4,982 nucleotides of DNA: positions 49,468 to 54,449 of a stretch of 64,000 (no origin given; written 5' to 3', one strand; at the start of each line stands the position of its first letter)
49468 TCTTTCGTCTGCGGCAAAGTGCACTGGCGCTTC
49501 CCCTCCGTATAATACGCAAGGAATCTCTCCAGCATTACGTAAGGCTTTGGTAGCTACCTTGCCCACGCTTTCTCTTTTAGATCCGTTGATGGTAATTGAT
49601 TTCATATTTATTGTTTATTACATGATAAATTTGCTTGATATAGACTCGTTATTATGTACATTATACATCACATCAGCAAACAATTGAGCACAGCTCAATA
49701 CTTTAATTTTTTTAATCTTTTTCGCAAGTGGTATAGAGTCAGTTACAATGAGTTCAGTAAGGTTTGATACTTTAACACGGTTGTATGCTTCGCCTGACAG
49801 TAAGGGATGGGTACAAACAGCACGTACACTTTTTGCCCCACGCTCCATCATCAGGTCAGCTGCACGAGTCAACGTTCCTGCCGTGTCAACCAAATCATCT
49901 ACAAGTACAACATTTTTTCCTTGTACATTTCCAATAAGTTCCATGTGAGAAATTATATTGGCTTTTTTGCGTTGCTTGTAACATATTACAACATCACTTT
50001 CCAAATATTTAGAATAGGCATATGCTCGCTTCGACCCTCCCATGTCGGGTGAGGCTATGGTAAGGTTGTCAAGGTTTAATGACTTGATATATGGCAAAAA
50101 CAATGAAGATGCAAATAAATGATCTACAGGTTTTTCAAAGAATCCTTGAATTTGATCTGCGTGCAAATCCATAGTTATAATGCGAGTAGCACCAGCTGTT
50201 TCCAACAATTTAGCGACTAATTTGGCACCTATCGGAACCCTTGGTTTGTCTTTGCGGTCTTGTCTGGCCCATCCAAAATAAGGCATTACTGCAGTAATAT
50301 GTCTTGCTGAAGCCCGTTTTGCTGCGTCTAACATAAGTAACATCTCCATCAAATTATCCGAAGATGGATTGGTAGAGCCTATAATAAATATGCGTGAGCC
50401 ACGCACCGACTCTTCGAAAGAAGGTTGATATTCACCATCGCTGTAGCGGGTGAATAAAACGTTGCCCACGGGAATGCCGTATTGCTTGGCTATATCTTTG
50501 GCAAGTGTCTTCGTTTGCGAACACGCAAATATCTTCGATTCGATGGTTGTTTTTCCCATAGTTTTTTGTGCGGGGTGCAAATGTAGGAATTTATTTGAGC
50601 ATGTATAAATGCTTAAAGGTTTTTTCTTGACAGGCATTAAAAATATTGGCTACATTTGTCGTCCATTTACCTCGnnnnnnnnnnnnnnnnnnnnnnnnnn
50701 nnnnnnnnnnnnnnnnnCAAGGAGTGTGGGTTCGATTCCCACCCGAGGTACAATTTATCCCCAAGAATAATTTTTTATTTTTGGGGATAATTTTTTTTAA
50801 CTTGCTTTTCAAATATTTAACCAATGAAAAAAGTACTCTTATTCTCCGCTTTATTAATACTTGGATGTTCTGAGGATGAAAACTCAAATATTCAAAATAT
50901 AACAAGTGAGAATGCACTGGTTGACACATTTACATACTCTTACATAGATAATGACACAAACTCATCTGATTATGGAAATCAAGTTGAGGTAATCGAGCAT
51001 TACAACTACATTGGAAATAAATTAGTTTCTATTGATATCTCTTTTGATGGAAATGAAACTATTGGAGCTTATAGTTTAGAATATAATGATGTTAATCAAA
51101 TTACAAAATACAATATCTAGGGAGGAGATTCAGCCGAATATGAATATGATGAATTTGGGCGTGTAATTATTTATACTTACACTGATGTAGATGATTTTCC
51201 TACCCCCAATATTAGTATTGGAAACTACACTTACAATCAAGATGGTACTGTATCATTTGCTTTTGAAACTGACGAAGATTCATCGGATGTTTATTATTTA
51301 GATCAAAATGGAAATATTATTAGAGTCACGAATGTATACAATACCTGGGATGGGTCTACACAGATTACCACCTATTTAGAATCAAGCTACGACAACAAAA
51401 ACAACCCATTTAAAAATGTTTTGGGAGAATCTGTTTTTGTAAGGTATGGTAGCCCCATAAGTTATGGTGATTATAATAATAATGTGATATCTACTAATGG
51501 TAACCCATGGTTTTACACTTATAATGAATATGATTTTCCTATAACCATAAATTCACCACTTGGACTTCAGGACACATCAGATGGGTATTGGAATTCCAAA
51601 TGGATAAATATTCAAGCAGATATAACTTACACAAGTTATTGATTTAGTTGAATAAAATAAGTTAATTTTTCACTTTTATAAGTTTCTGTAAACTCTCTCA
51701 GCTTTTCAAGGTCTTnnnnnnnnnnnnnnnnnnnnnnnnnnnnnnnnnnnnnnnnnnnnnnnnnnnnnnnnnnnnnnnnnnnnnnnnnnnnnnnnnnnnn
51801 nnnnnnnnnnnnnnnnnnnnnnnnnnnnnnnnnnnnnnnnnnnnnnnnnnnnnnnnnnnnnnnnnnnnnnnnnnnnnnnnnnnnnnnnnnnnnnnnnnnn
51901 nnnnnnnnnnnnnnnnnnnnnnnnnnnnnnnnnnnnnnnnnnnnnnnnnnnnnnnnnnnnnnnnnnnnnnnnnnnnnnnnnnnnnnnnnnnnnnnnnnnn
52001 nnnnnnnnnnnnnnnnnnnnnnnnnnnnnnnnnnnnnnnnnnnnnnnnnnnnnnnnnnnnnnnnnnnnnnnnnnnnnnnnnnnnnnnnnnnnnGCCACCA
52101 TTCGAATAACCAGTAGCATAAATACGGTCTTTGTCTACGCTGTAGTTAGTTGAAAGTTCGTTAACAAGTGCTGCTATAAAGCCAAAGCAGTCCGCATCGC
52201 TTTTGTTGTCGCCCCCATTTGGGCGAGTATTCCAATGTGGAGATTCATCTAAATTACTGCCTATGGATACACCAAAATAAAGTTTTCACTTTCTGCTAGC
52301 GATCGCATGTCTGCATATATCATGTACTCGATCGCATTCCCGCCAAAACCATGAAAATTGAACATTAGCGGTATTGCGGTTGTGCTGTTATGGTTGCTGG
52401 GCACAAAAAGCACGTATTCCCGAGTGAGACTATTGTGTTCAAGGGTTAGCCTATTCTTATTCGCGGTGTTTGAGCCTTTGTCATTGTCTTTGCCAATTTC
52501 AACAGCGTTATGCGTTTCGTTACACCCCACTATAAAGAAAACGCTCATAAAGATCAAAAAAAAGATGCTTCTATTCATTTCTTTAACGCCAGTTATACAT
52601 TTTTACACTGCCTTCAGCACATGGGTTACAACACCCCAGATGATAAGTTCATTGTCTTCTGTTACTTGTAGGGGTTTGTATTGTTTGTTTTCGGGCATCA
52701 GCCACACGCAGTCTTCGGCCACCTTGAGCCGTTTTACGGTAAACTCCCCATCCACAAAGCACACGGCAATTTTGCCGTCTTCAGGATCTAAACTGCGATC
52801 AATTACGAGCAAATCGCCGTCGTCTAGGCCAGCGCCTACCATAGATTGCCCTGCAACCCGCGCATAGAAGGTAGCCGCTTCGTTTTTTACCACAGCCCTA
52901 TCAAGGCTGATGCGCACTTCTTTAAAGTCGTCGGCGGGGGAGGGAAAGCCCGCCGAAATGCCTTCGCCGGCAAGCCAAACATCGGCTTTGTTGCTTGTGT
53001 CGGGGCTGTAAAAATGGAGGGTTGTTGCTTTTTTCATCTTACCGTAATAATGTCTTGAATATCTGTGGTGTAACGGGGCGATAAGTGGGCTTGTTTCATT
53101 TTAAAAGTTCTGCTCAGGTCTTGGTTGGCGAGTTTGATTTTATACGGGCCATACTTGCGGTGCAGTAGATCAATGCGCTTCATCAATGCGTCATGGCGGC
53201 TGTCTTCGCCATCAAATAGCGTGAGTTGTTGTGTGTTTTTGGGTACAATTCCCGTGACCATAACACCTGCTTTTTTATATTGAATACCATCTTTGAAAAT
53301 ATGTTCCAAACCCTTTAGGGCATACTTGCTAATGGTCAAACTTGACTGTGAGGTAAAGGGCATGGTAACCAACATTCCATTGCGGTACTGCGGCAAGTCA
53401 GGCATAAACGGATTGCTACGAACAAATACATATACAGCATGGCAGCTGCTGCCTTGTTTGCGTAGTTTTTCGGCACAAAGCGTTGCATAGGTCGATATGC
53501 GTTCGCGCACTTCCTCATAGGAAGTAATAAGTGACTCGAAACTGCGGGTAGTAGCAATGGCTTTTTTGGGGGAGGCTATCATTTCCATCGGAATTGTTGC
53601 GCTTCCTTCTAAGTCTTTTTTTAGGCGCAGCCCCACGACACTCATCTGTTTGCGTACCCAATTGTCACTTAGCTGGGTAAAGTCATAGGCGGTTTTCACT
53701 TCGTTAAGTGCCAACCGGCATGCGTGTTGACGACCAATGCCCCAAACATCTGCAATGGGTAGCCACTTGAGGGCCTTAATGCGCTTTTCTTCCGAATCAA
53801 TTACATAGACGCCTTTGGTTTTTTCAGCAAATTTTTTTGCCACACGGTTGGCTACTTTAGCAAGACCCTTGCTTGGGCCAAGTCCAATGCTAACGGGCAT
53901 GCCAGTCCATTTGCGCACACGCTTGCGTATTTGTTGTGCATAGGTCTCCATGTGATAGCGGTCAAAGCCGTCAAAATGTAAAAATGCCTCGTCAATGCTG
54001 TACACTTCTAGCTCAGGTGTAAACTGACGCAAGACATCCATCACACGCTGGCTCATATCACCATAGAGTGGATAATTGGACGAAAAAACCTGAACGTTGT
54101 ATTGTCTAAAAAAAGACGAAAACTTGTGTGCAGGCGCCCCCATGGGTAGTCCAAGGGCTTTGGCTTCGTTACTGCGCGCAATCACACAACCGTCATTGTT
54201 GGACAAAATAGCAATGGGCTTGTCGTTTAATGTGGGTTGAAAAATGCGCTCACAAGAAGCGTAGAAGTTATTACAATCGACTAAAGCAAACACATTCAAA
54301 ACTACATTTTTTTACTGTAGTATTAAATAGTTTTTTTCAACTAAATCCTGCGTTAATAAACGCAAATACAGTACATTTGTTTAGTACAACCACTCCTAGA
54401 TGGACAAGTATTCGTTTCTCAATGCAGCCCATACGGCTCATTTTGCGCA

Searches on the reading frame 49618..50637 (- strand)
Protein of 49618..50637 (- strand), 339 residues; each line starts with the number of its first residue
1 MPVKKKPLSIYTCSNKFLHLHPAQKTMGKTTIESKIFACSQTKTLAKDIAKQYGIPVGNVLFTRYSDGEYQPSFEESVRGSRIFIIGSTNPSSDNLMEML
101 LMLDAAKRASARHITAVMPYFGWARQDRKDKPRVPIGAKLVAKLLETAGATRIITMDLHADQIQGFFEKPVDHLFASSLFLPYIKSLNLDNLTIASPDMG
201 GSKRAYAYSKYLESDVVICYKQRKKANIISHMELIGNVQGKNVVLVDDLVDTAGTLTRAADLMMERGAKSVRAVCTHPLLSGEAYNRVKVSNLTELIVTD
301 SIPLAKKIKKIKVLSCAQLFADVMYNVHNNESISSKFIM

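Call 72: search_protein_families(library=pfam, proteins=[window:49618-50637:-], max_evalue=0.00001)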
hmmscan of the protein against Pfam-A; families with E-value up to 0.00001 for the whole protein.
window:49618-50637:- (339 aa): 3 families
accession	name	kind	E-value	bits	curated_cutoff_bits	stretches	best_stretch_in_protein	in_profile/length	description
PF13793.12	Pribosyltran_N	-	5.2e-46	155.8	25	1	35-149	2-117/117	N-terminal domain of ribose phosphate pyrophosphokinase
PF14572.12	Pribosyl_synth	-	2.7e-21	76.8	27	1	231-337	74-183/184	Phosphoribosyl synthetase-associated domain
PF00156.33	Pribosyltran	-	1.2e-16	60.9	26.3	1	185-281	24-128/158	Phosphoribosyl transferase domain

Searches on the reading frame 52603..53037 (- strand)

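Call 73: search_protein_families(library=pfam, proteins=[window:52603-53037:-], max_evalue=0.00001)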
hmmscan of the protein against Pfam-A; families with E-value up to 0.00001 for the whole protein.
window:52603-53037:- (144 aa): 1 family
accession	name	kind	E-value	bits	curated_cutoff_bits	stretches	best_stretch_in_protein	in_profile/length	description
PF00717.28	Peptidase_S24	-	2e-28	98.8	23.3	1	27-137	6-115/116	Peptidase S24-like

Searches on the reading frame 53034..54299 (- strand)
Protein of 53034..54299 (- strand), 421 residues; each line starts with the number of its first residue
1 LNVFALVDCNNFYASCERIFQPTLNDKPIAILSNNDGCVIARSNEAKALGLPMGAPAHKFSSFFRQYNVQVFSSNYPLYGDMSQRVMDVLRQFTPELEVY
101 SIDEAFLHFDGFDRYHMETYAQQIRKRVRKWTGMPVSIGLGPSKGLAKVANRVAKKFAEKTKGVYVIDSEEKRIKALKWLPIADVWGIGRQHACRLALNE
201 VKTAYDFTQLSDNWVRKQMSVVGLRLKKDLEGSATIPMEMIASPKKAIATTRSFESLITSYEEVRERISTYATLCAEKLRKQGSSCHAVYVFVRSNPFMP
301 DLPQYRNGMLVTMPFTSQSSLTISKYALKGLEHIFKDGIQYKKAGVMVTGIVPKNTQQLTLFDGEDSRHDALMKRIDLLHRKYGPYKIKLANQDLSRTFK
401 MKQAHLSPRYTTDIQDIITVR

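Call 73: search_protein_families(library=pfam, proteins=[window:53034-54299:-], max_evalue=0.00001)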
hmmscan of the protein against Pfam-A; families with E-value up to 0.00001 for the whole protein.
window:53034-54299:- (421 aa): 3 families
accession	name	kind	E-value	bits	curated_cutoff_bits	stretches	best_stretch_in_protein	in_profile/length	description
PF00817.25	IMS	-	4.9e-37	127.6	23.2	1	7-151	1-147/148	impB/mucB/samB family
PF11799.13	IMS_C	-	1.2e-19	71.1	20.7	1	245-361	1-109/109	impB/mucB/samB family C-terminal domain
PF13438.11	DUF4113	-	4.4e-15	55.9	24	1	371-420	2-51/51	Domain of unknown function (DUF4113)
